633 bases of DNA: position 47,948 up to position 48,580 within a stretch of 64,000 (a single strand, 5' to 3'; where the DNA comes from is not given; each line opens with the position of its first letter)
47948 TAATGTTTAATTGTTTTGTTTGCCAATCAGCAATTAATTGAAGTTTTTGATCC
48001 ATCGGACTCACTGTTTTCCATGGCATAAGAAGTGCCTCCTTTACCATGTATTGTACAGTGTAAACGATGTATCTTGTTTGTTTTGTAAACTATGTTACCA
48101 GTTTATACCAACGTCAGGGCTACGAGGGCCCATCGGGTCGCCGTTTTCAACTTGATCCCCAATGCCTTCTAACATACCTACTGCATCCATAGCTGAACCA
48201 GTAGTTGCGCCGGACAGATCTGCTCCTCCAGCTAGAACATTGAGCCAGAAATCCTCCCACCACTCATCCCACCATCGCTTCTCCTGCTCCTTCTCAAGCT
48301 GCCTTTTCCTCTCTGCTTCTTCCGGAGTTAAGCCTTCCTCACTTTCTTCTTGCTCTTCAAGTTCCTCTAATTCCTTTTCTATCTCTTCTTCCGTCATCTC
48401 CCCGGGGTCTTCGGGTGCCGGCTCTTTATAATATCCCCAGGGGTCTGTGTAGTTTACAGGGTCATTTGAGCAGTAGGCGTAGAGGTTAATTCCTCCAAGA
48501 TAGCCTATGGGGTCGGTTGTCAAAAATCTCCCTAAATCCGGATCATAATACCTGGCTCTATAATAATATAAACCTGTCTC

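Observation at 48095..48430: Unrecognised RHS C-terminal tip: acidic coiled segment, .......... tryptophan cluster and glycine-zipper tail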

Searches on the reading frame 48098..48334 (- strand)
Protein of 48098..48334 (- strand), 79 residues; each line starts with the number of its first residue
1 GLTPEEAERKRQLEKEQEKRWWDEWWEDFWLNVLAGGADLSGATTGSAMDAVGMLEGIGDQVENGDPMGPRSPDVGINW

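Call 17: search_protein_representatives(protein=window:48098-48334:-)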
Query: 79 residues. Proteins with E-value up to 0.001 (for the whole library): 2; up to 1e-10: 0; up to 1e-30: 0. The best 2 are listed.
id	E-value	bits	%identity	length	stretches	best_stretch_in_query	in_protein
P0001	1.4e-06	44.3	47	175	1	5-70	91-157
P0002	9.5e-04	35.3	30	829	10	40-76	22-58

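Call 19: find_encoding_contigs(protein=P0001, flank=8000, max_places=6)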
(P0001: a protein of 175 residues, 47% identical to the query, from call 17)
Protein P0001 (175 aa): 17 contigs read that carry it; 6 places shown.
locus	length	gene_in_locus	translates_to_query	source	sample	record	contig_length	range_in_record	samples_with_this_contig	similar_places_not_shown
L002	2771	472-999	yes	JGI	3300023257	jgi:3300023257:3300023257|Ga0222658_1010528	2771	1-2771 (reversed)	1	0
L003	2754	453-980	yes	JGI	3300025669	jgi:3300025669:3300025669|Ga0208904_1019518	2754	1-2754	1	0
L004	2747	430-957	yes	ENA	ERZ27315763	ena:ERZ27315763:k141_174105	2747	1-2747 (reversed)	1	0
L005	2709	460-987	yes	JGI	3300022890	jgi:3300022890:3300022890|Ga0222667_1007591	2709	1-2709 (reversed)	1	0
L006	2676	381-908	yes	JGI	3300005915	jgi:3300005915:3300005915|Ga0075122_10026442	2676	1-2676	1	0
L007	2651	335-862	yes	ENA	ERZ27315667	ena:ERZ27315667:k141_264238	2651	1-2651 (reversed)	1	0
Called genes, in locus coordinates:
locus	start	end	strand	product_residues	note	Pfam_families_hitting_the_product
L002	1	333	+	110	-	?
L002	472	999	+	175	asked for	-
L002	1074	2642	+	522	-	-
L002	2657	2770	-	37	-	?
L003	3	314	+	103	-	?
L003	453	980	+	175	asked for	-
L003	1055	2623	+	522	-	-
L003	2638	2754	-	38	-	?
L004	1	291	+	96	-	?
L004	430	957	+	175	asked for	-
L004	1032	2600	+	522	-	-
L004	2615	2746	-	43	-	?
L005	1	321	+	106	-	?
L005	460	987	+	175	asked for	-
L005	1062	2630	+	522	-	-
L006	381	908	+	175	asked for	-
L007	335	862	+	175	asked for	-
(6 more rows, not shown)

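Call 25: find_homologous_proteins(query=A1, max_evalue=0.01)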
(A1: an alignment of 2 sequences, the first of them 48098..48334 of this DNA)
Query A1 (2 sequences): 90 candidates shared short words with the query, none scored E <= 0.01.

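Call 65: search_protein_families(library=pfam, proteins=[P0001], max_evalue=1)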
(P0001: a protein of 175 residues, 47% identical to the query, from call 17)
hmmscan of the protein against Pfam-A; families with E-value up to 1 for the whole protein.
P0001 (175 aa): 26 families (the best 25 are shown)
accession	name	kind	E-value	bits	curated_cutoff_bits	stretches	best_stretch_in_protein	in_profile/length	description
PF16888.10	YwqH-like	-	0.0016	19.2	33.7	1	54-109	3-56/123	YwqH-like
PF04912.19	Dynamitin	-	0.0034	17.2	31.8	1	46-106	88-145/396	Dynamitin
PF04102.17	SlyX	-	0.0052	17.8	30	1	52-90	22-60/67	SlyX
PF25450.1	Rab11-FIP3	-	0.0059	17.3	31.9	1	46-110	53-112/125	Rab11-FIP3-like domain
PF18504.6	Csm1_N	-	0.011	16.5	26.3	1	52-84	32-64/70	Csm1 N-terminal domain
PF02403.27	Seryl_tRNA_N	-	0.015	16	28.2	1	51-111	33-91/108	Seryl-tRNA synthetase N-terminal domain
PF21773.2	ODAD1_CC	-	0.016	14.7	27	1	58-112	195-248/287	ODAD1 central coiled coil region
PF07160.18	SKA1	-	0.02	15.1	29.6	1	43-82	24-61/243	Spindle and kinetochore-associated protein 1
PF14362.11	DUF4407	-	0.021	14.6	31.3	1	37-106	131-196/297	Domain of unknown function (DUF4407)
PF04849.18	HAP1_N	-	0.049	13.3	33.9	1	52-111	167-232/307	HAP1 N-terminal conserved region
PF20492.3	ERM_helical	-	0.064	13.8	40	1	43-114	44-110/120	Ezrin/radixin/moesin, alpha-helical domain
PF25078.1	DUF7801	-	0.073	13.7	33.2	1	48-105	54-106/155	Domain of unknown function (DUF7801)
PF04508.17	Pox_A_type_inc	-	0.083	13.2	21.4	1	61-74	1-14/23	Viral A-type inclusion protein repeat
PF15917.11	Piezo_TM25-28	-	0.093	12.2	27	1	45-118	191-269/328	Piezo TM25-28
PF18904.5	DUF5660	-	0.1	13.2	24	1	51-88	5-43/109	Domain of unknown function (DUF5660)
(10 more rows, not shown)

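Call 66: search_protein_families(library=padloc, proteins=[P0001], max_evalue=0.1)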
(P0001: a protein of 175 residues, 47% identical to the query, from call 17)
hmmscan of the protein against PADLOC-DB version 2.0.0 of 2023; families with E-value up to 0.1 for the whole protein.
P0001 (175 aa): 7 families
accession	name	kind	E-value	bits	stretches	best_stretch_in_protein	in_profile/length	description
PDLC03865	LmuB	-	0.00037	16.8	1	46-111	696-757/1007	-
PDLC03859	LmuB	-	0.00099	16.4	1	33-104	356-425/611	-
PDLC03860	LmuB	-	0.0022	14.6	1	34-111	363-441/565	-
PDLC03863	LmuB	-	0.0069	13.1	1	47-129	362-439/610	-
PDLC00612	ZorB1|ZorB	-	0.0097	13.5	1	6-106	28-113/293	MotB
PDLC04526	PDC-M22B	-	0.02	11.5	1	37-84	340-387/535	-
PDLC00519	JetC1|JetC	-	0.022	10.9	1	46-130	283-364/1097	DUF3584 domain; MukB-like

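Call 74: search_solved_structures(query=A6, max_evalue=10)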
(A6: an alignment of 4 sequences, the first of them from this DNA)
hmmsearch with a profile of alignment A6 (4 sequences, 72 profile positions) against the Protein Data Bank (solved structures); distinct sequences matched with E-value up to 10: 4.
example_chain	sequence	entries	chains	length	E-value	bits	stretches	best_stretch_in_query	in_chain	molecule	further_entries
2d1g_A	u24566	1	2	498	1.3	12.3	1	35-65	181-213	acid phosphatase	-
1klz_A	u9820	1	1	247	2.5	11.3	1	43-68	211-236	OROTIDINE 5'-PHOSPHATE DECARBOXYLASE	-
1kly_A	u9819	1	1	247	2.6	11.3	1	43-68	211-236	OROTIDINE 5'-PHOSPHATE DECARBOXYLASE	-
1nbx_A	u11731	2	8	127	8.4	9.7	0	29-64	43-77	Streptavidin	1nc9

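Call 76: find_related_loci(query=A6, collection=viral_contigs, flank=3000)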
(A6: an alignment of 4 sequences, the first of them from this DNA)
Query A6 (75 aa) in viral_contigs; peptide patterns used: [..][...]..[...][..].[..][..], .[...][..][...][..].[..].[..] (x = any residue, [..] = any of these).
185 stretches matched a pattern, but none encodes a relative of the query by tblastn (E <= 1e-3).

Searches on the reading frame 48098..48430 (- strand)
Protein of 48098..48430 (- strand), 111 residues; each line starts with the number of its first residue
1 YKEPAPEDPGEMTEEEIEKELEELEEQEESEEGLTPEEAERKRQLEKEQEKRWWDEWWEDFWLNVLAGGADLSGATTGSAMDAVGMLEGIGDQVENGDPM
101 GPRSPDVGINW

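Call 5: search_protein_families(library=pfam, proteins=[window:48098-48430:-], max_evalue=0.1)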
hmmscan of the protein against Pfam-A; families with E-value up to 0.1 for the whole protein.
window:48098-48430:- (111 aa): 1 family
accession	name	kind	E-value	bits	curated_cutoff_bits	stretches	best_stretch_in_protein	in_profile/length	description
PF09429.15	Wbp11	-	0.09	13.6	24.3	0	15-50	40-74/78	WW domain binding protein 11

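Call 6: search_protein_families(library=ncbifam, proteins=[window:48098-48430:-], max_evalue=0.1)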
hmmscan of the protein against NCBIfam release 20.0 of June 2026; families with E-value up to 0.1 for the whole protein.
window:48098-48430:- (111 aa): 0 families

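Call 9: find_homologous_proteins(query=window:48098-48430:-, max_evalue=0.01)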
Query window:48098-48430:-: 48 candidates shared short words with the query, none scored E <= 0.01.

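Call 52: search_solved_structures(query=window:48098-48430:-, max_evalue=10, show_alignments=2)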
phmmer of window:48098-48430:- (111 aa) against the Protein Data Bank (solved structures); distinct sequences matched with E-value up to 10: 4.
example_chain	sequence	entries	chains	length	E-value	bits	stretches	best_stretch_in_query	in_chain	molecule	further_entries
8ecn_H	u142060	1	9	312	0.15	15.4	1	26-90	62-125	Major capsid protein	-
4yew_A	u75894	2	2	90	1.9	11.9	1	64-99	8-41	DNA-binding protein HU-beta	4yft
2o97_B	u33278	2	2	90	1.9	11.8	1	64-99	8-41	DNA-binding protein HU-beta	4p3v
2ply_A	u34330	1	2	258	8.8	9.7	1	31-74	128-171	Selenocysteine-specific elongation factor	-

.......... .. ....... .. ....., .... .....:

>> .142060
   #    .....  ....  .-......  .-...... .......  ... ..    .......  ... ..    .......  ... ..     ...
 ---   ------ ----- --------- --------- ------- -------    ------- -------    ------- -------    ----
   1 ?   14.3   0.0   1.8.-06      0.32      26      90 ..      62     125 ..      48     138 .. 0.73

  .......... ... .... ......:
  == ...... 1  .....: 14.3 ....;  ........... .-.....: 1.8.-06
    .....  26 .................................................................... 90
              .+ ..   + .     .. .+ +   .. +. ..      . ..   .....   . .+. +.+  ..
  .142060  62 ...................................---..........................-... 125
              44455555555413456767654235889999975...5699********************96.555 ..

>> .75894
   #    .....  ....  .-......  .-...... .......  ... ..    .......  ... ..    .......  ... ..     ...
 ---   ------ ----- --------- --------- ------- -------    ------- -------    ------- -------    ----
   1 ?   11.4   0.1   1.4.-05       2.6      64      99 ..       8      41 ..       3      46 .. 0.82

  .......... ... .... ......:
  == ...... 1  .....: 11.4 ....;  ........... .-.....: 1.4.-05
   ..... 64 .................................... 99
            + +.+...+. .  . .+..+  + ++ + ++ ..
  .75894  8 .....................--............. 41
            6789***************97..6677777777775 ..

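Call 55: predict_structure(alignment_id=A4)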
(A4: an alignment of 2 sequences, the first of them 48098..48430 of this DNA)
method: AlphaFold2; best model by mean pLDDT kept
length: 111 residues; sequences in the alignment: 2
mean_pLDDT: 58.4   pTM: 0.34
mean pLDDT of the five models: 58.4, 57.5, 57.1, 53.5, 49.4
residues with pLDDT >= 90: 0; 70-90: 26; 50-70: 54; < 50: 31
segments of 3 or more residues with pLDDT < 50: 1-4, 6-10, 71-73, 78-80, 99-111
pLDDT, mean of each block of 10 residues (from residue 1): 47 63 63 66 72 73 63 49 57 55 38 32
secondary structure, 60 per line:
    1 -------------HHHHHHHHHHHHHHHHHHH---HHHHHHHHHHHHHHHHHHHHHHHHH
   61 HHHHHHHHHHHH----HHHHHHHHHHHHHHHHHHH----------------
elements in order: H14-32 H36-72 H77-95

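Call 58: fold_search(model_id=the predicted structure, library=pdb)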
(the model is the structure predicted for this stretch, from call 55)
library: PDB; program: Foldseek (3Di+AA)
matches with E <= 10: 0; with E <= 0.001: 0
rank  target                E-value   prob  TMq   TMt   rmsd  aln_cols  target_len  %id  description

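Call 66: search_protein_families(library=padloc, proteins=[window:48098-48430:-], max_evalue=0.1)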
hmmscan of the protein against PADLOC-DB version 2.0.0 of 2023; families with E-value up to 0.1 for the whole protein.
window:48098-48430:- (111 aa): 0 families
